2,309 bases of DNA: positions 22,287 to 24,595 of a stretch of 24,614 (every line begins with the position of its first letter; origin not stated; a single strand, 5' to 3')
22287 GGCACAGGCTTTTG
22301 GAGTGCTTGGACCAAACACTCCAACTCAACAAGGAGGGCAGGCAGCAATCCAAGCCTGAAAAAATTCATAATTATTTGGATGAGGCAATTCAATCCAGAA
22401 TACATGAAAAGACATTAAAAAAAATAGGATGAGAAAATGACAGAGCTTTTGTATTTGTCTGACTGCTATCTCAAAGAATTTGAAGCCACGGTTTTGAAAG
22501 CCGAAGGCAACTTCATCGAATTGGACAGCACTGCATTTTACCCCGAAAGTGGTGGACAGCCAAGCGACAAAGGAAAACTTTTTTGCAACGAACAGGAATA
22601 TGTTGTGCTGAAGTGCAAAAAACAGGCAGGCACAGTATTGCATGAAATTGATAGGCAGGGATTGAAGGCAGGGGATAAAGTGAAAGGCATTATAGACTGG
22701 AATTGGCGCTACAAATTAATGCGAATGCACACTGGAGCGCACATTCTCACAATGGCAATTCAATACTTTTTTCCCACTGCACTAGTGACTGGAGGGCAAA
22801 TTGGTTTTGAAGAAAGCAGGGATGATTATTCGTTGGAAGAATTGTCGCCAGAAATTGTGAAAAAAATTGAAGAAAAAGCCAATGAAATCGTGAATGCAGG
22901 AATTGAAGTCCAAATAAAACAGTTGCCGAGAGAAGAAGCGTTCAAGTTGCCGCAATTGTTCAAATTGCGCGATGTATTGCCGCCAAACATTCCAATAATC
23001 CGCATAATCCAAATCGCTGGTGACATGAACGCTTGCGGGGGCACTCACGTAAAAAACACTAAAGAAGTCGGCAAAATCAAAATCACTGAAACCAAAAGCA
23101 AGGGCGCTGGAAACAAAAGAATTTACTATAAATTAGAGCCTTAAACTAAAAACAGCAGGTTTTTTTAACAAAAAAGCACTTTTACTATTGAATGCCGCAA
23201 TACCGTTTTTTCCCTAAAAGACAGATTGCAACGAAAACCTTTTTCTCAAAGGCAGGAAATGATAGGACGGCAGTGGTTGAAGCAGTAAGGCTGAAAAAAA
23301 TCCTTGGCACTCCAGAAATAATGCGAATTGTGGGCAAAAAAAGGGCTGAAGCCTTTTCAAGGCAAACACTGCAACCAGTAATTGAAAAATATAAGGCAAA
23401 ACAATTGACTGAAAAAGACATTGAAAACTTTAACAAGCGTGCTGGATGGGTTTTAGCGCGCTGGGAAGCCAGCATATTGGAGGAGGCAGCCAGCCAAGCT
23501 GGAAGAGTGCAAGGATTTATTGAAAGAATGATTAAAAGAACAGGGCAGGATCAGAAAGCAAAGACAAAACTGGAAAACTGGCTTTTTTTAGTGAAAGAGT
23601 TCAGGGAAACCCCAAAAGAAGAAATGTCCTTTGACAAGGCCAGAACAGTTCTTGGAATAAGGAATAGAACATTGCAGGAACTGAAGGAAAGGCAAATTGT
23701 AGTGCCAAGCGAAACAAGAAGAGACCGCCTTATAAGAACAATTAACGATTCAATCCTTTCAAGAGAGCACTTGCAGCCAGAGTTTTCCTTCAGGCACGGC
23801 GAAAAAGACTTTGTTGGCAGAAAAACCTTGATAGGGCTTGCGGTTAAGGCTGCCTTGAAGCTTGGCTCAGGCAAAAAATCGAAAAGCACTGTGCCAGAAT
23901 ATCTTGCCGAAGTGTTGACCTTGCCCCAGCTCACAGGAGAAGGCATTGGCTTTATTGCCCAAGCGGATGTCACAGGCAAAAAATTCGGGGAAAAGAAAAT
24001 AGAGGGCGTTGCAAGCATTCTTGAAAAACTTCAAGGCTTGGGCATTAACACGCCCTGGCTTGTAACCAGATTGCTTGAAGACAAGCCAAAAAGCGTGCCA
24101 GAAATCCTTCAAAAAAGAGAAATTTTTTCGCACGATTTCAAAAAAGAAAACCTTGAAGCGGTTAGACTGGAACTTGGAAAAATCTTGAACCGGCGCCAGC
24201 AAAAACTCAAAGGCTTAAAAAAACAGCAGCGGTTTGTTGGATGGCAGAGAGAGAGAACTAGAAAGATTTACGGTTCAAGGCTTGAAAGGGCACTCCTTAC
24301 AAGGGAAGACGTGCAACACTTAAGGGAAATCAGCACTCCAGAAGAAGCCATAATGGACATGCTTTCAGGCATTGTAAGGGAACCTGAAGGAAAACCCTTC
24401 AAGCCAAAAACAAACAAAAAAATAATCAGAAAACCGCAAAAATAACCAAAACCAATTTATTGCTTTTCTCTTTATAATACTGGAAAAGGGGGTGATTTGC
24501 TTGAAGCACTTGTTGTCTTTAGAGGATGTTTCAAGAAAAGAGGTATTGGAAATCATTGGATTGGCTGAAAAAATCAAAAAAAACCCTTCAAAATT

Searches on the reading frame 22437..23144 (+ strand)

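Call 8: search_protein_families(library=pfam, proteins=[window:22437-23144:+], max_evalue=0.01)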
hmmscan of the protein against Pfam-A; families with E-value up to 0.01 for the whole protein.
window:22437-23144:+ (235 aa): 2 families
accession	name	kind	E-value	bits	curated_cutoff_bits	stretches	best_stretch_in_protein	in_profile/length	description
PF07973.19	tRNA_SAD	-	4.1e-16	59.1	24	1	188-230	1-44/44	Threonyl and Alanyl tRNA synthetase second additional domain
PF01411.24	tRNA-synt_2c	-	5e-15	55.5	30.3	1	13-89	473-551/552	tRNA synthetases class II (A)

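Call 12: search_protein_families(library=ncbifam, proteins=[window:22437-23144:+], max_evalue=0.001)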
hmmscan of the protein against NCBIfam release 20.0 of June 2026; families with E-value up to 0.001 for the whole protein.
window:22437-23144:+ (235 aa): 4 families
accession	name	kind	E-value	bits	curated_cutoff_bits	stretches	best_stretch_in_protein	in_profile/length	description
NF040865.1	a_tRNA_ed_AlaXM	equivalog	2.7e-86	289.1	300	1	2-234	1-234/234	alanyl-tRNA editing protein AlaXM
TIGR03683.1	A-tRNA_syn_arch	equivalog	2.7e-53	181.4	744.7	1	2-231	501-732/902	alanine--tRNA ligase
TIGR00344.1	alaS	equivalog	7e-43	147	457.05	1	21-230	478-689/847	alanine--tRNA ligase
NF002436.0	PRK01584.1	equivalog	6.2e-12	44.8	529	1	83-230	443-589/595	alanine--tRNA ligase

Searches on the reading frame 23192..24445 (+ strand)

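Call 8: search_protein_families(library=pfam, proteins=[window:23192-24445:+], max_evalue=0.01)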
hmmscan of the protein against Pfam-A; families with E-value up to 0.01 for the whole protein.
window:23192-24445:+ (417 aa): 0 families

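Call 12: search_protein_families(library=ncbifam, proteins=[window:23192-24445:+], max_evalue=0.001)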
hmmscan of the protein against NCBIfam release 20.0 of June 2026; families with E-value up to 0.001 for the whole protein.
window:23192-24445:+ (417 aa): 0 families

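Call 60: search_protein_families(library=pfam, proteins=[window:23192-24445:+], max_evalue=1)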
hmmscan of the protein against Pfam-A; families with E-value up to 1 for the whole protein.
window:23192-24445:+ (417 aa): 1 family
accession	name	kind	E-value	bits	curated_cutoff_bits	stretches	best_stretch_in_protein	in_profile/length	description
PF08479.16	POTRA_2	-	0.11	12.8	24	1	51-81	10-40/76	POTRA domain, ShlB-type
